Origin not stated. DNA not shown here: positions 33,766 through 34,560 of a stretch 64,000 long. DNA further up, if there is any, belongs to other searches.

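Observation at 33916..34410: SPOUT (SpoU/TrmH-like) RNA 2'-O-methyltransferase inside the phage early region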

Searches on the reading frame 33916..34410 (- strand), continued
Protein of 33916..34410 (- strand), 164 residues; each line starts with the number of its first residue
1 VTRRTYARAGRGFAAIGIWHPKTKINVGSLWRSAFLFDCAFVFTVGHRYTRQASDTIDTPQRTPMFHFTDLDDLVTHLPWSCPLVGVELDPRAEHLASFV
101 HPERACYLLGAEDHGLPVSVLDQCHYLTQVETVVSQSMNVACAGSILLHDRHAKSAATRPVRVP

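Call 23: find_encoding_contigs(protein=P0113, flank=10000, max_places=2)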
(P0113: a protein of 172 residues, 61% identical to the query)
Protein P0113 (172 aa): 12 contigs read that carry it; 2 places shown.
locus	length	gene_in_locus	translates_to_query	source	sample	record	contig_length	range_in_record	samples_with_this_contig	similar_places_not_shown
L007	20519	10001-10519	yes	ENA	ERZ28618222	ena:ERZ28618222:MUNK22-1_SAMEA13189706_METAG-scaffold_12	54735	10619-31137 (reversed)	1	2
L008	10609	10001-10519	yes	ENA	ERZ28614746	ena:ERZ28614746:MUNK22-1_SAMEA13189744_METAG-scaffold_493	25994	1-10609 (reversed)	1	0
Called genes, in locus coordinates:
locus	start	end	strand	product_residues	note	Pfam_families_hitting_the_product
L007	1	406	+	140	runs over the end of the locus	PF13392:HNH_3 (weak), PF22083:I-HmuI_NUMOD-like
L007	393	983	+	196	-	-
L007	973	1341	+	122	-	PF07463:NUMOD4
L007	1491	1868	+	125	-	-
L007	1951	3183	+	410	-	-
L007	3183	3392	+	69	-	-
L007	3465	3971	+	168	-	-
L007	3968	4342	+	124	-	-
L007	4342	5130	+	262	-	PF01503:PRA-PH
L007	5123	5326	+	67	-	-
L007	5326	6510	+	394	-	PF18909:dGTP_diPhyd_N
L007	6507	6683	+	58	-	-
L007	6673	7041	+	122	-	-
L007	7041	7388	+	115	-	-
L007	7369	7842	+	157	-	-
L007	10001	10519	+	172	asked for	PF00588:SpoU_methylase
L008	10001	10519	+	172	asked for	PF00588:SpoU_methylase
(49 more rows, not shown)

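Call 24: predict_structure(alignment_id=A1)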
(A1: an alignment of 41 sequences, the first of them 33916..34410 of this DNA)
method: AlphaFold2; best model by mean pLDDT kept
length: 164 residues; sequences in the alignment: 41
mean_pLDDT: 87.9   pTM: 0.84
mean pLDDT of the five models: 87.9, 87.3, 85.8, 85.0, 83.4
residues with pLDDT >= 90: 105; 70-90: 42; 50-70: 10; < 50: 7
segments of 3 or more residues with pLDDT < 50: 1-7
pLDDT, mean of each block of 10 residues (from residue 1): 48 88 86 92 93 72 91 93 95 97 95 89 98 91 96 89 69
secondary structure, 60 per line:
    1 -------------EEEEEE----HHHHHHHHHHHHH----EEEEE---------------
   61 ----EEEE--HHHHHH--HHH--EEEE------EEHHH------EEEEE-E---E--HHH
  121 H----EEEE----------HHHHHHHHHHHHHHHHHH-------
elements in order: E14-19 H24-36 E41-45 E65-68 H71-76 E84-87 E105-109 H118-121 E126-129 H140-157

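Call 25: search_solved_structures(query=A1, max_evalue=0.01, show_alignments=4)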
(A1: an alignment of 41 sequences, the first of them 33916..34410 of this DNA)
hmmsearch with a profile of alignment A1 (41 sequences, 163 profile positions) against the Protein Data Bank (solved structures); distinct sequences matched with E-value up to 0.01: 15.
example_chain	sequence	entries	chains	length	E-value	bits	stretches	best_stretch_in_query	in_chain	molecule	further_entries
2ha8_A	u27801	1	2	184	1.2e-12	50.6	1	23-154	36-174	TAR (HIV-1) RNA loop binding protein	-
7edc_A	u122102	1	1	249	2e-09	40.2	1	16-156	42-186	tRNA (guanosine(18)-2'-O)-methyltransferase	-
1gz0_A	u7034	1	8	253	3e-06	29.9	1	24-151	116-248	HYPOTHETICAL TRNA/RRNA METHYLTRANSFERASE YJFH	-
1x7o_A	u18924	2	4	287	8.7e-06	28.4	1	13-155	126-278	rRNA methyltransferase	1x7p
4x3l_A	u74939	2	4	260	9.2e-06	28.3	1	105-153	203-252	RNA 2'-O ribose methyltransferase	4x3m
9h1k_A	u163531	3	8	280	1.1e-05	28.1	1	105-153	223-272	23S rRNA methyltransferase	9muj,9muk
5kzk_A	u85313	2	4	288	1.7e-05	27.4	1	16-150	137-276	Probable RNA methyltransferase, TrmH family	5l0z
1zjr_A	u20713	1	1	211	0.00025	23.6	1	22-156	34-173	tRNA (Guanosine-2'-O-)-methyltransferase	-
4pzk_A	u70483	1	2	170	0.0006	22.4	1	18-155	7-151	tRNA (cytidine(34)-2'-O)-methyltransferase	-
3kty_A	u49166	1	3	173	0.00076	22.1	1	106-146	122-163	Probable methyltransferase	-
2i6d_A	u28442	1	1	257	0.00079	22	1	24-148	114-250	RNA methyltransferase, TrmH family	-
1v2x_A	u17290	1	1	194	0.0012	21.4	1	88-155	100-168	tRNA (Gm18) methyltransferase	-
3l8u_A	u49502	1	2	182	0.004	19.7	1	59-152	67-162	Putative rRNA methylase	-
4xbo_A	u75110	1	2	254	0.004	19.7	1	89-154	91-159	tRNA (cytidine/uridine-2'-O-)-methyltransferase TrmJ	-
4cnd_A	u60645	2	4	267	0.0044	19.6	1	89-154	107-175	TRNA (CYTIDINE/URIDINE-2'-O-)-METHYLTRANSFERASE TRMJ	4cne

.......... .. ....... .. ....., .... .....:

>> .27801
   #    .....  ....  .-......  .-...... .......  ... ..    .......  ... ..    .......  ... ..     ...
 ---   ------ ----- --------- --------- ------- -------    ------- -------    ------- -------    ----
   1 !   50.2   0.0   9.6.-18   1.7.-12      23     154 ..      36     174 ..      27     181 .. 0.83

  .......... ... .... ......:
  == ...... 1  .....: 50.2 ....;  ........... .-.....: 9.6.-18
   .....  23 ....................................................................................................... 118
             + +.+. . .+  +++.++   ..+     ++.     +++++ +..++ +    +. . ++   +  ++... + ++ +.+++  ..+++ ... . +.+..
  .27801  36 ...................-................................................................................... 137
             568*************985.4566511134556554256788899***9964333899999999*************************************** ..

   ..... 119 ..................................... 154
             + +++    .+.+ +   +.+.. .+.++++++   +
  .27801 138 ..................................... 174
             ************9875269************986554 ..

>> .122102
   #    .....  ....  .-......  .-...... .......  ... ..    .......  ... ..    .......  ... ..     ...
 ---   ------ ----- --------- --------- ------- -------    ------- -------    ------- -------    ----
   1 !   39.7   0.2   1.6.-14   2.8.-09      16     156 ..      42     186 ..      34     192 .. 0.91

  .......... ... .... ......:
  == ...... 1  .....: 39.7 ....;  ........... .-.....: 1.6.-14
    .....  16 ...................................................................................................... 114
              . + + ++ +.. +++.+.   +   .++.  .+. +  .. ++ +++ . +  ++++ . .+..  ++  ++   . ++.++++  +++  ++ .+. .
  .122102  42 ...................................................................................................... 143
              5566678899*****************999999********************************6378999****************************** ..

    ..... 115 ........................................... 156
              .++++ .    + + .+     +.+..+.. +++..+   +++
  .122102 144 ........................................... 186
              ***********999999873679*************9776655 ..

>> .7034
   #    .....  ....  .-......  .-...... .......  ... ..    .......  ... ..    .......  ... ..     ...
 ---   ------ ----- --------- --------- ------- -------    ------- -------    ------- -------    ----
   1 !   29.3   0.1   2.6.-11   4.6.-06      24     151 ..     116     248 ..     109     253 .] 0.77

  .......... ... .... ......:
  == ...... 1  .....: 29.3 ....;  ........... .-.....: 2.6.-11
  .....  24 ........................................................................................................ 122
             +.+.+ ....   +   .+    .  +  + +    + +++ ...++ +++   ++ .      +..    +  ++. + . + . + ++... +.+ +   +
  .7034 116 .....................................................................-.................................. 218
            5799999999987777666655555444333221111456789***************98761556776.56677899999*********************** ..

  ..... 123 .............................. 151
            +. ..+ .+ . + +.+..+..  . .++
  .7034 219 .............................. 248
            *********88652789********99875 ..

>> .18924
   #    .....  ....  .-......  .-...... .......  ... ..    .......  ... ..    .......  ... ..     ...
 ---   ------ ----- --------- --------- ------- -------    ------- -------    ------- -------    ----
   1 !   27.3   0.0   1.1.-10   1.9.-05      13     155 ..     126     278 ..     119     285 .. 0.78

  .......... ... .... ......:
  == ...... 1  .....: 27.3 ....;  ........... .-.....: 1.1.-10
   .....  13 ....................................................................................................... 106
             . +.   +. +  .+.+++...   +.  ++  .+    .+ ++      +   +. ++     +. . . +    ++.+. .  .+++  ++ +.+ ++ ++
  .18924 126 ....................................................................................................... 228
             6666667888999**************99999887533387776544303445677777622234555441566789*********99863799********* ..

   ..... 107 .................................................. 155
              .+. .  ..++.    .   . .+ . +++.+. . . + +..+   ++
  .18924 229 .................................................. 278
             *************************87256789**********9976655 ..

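Call 28: fold_search(model_id=the predicted structure, library=pdb)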
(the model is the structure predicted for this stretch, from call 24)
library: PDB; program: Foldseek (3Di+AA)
matches with E <= 10: 1066; with E <= 0.001: 131
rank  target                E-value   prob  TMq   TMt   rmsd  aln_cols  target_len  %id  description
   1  2ha8_A                2.3e-10  1.00  0.73  0.76   3.3       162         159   17  Methyltransferase Domain of Human TAR (HIV-1) RNA binding protein 1 (released 2006-07-11)
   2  5l0z_B                4.0e-10  1.00  0.75  0.49   3.0       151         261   17  Crystal Structure of AdoMet bound rRNA methyltransferase from Sinorhizobium meliloti (released 2017-08-02)
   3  5kzk_A                4.2e-10  1.00  0.76  0.49   2.6       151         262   17  Crystal Structure of rRNA methyltransferase from Sinorhizobium meliloti (released 2017-08-02)
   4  2ha8_B                8.3e-10  1.00  0.73  0.77   3.0       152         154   19  Methyltransferase Domain of Human TAR (HIV-1) RNA binding protein 1 (released 2006-07-11)
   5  1x7p_A                1.0e-09  1.00  0.78  0.50   3.2       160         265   18  Crystal structure of the SpoU Methyltransferase AviRb from Streptomyces viridochromogenes in complex with the cofactor (released 2005-01-25)
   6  1x7o_A                1.5e-09  1.00  0.78  0.49   3.1       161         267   19  Crystal structure of the SpoU Methyltransferase AviRb from Streptomyces viridochromogenes (released 2005-01-25)
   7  1x7o_B                2.1e-09  1.00  0.70  0.46   4.3       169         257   18  Crystal structure of the SpoU Methyltransferase AviRb from Streptomyces viridochromogenes (released 2005-01-25)
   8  9muj_A                2.4e-09  1.00  0.75  0.49   6.1       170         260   18  RlmR 23S rRNA methyltransferase from Thermus thermophilus in complex with methylated rRNA (Um2552) and S-adenosyl-L-ho (released 2025-04-23)
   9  5co4_A                2.7e-09  1.00  0.77  0.82   2.9       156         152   15  Structural insights into the 2-OH methylation of C/U34 on tRNA (released 2016-07-20)
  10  1v2x                  2.9e-09  1.00  0.76  0.66   5.5       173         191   15  TrmH (released 2004-05-04)
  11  3nk7_A                3.2e-09  1.00  0.71  0.45   4.1       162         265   20  Structure of the Nosiheptide-resistance methyltransferase S-adenosyl-L-methionine Complex (released 2010-07-21)
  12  4cnf_A                3.4e-09  1.00  0.68  0.72   3.2       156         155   13  Crystal structure of Sulfolobus acidocaldarius TrmJ (released 2014-07-02)
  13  1gz0_F                4.1e-09  1.00  0.75  0.50   2.8       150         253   18  23S RIBOSOMAL RNA G2251 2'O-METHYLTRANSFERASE RLMB (released 2002-10-17)
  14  6qh8_D                4.1e-09  1.00  0.72  0.76   4.2       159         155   14  Structure of knotted YibK from P. aeruginosa (released 2020-07-15)
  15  7qiu_A                4.4e-09  1.00  0.68  0.46   4.9       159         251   18  YsgA 23s RNA methyltransferase from Bacillus subtilis (released 2022-12-28)
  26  5kzk_B                1.3e-08  1.00  0.73  0.48   3.0       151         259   18  Crystal Structure of rRNA methyltransferase from Sinorhizobium meliloti (released 2017-08-02)
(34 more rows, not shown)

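Call 29: fold_search(model_id=the predicted structure, library=viral)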
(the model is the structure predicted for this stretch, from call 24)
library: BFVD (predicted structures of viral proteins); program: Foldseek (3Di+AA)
matches with E <= 10: 711; with E <= 0.001: 2
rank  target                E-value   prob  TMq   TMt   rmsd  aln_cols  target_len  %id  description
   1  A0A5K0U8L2            4.9e-08  1.00  0.70  0.43   4.6       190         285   14  RNA methyltransferase, TrmH family [Yasminevirus sp. GU-2018]
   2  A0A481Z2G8            3.3e-07  1.00  0.71  0.50   6.1       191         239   14  rRNA methylase family protein [Pithovirus LCPAC001]
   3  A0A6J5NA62            7.6e-02  0.23  0.30  0.18  11.5       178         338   12  RfaG Glycosyltransferase [uncultured Caudovirales phage]
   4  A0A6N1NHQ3            8.1e-02  0.41  0.30  0.12   6.7       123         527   10  Putative ORFan [Tupanvirus deep ocean]
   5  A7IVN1                9.7e-02  0.33  0.33  0.30   7.7       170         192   11  Uncharacterized protein B006L [Paramecium bursaria Chlorella virus NY2A]
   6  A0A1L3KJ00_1          1.0e-01  0.14  0.25  0.07  11.0       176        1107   10  (no name in the UniProt tables at hand)
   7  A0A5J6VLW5            1.2e-01  0.23  0.30  0.23   8.7       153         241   12  Thymidine kinase [Megaviridae environmental sample]
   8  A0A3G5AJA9            1.4e-01  0.28  0.32  0.07  11.8       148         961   12  Uncharacterized protein [Sylvanvirus sp.]
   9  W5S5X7                1.5e-01  0.23  0.25  0.21   7.6       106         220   10  Uncharacterized protein [Pithovirus sibericum]
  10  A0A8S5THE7            1.5e-01  0.23  0.36  0.29  12.7       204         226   12  ADP-heptose:LPS heptosyltransferase (Fragment) [Myoviridae sp. ctMnh10]
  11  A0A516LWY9            1.6e-01  0.33  0.23  0.13   6.4        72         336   10  (no name in the UniProt tables at hand)
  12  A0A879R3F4            1.6e-01  0.21  0.21  0.16   5.3        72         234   11  Uncharacterized protein [Synechococcus phage S-SRM01]
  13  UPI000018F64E         1.7e-01  0.11  0.24  0.20  10.1       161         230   12  (no name look-up for this kind of identifier)
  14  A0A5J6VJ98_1          1.8e-01  0.28  0.28  0.08   7.4       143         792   11  Glycosyltransferase family 2 [Megaviridae environmental sample]
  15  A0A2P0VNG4            1.8e-01  0.23  0.35  0.20   8.5       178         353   11  Glycosyltransferase family 1 protein [Tetraselmis virus 1]
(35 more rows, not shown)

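Call 31: find_related_loci(query=A1, collection=viral_contigs, flank=10000)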
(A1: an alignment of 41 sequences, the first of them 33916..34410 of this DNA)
Query A1 (164 aa) in viral_contigs; peptide patterns used: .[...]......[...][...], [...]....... (x = any residue, [..] = any of these).
130 stretches matched a pattern; 109 encode a relative of the query (tblastn E <= 1e-3); the best 80 are kept; 80 distinct loci.
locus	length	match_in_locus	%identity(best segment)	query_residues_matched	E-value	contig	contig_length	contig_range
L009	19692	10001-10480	68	1-160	3e-72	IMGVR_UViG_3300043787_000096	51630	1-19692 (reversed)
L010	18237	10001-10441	64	11-157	4e-63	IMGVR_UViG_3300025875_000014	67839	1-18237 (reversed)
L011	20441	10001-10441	64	11-157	4e-63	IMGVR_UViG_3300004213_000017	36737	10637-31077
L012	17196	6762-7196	63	11-154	2e-60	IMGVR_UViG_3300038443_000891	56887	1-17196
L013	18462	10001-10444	64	11-157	2e-60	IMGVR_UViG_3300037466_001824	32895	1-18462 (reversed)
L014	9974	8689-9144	59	4-155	2e-60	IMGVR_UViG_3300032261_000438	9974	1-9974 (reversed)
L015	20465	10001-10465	61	1-155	5e-60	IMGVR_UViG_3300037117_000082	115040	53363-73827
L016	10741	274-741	59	2-157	5e-60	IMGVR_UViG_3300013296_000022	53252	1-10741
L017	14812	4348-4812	57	4-158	1e-58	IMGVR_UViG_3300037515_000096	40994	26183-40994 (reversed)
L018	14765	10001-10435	61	11-154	1e-57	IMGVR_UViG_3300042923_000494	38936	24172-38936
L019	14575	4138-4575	62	12-157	9e-58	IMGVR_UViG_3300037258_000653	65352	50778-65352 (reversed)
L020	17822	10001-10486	59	1-161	7e-57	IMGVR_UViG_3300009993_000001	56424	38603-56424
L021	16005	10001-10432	58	9-152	7e-57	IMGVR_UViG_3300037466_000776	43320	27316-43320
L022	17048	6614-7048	62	12-155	1e-56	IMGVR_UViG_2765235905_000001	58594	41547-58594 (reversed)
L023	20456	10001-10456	59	3-154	5e-55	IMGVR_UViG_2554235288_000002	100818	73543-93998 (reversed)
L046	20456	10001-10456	47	9-162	5e-45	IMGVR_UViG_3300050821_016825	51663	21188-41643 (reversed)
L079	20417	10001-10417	45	11-151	4e-38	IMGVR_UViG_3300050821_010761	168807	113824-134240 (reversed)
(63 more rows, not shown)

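Call 32: find_related_loci(query=A1, collection=genome_contigs, flank=10000)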
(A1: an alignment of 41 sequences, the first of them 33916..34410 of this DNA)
Query A1 (164 aa) in genome_contigs; peptide patterns used: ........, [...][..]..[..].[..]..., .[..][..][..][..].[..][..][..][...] (x = any residue, [..] = any of these).
600 stretches matched a pattern (row limit reached: there are more); 520 encode a relative of the query (tblastn E <= 1e-3); the best 80 are kept; 80 distinct loci.
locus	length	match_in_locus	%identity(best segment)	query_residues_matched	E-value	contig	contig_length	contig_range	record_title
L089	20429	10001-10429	57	12-154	3e-57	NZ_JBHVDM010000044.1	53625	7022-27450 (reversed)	Nocardia sp. NPDC057455 NPDC057455_T20_H4.ctg-0044, whole genome shotgun sequence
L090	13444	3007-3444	55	12-157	1e-50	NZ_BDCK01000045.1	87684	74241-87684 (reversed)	Nocardia niwae NBRC 108934 = DSM 45340 strain NBRC 108934, whole genome shotgun sequence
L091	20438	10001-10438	50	12-159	7e-49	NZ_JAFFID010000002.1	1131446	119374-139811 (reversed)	Sabulibacter ruber strain SYSU D00434 NODE_2_length_1131446_cov_22.846834, whole genome shotgun sequence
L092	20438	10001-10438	50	12-159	1e-48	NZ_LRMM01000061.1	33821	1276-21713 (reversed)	Rufibacter ruber strain CCM 8646 contig_61, whole genome shotgun sequence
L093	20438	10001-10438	50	12-159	2e-48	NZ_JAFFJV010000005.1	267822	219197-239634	Rufibacter psychrotolerans strain SYSU D00308 Scaffold3_2, whole genome shotgun sequence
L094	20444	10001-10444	53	11-160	3e-47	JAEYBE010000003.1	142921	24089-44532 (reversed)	MAG: Actinomycetes bacterium isolate OH_HDB_62 k127_1118227, whole genome shotgun sequence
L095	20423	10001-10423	49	12-154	2e-46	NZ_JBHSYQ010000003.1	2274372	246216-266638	Rufibacter roseus strain KCTC 42217 GCM70025740_9, whole genome shotgun sequence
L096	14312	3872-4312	47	12-160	4e-46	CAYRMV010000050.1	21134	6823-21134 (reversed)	MAG TPA_asm: uncultured Flavobacteriales bacterium isolate SRP220891_co4_450 genome assembly, contig: NODE_4204_length_2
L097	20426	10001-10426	52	12-155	8e-49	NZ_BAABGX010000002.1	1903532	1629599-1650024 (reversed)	Nibribacter koreensis strain JCM 17917 sequence2, whole genome shotgun sequence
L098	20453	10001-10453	47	12-164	6e-44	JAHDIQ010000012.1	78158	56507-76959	MAG: Nonlabens sp. isolate MAG-97 RZ_882, whole genome shotgun sequence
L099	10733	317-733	54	11-151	2e-43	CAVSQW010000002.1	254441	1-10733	MAG: uncultured Gemmatimonadales bacterium isolate MFD05684.bin.2.73 genome assembly, contig: contig_105028, whole genom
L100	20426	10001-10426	49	11-154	1e-42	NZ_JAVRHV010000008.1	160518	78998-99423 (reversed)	Urechidicola vernalis strain P050 8, whole genome shotgun sequence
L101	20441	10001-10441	49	11-160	1e-42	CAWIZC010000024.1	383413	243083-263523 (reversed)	MAG: uncultured Alphaproteobacteria bacterium isolate MFD06298.bin.1.193 genome assembly, contig: contig_5827, whole gen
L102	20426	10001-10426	47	11-154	4e-41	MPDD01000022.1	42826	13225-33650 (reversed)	MAG: Bacteroidetes bacterium MedPE-SWsnd-G1 Bacteroidetes-MedPE-SWsnd-G1-C22, whole genome shotgun sequence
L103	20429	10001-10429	47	11-155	1e-41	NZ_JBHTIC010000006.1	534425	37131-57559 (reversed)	Lutibacter aestuarii strain CCUG 60022 GCM70027552_12, whole genome shotgun sequence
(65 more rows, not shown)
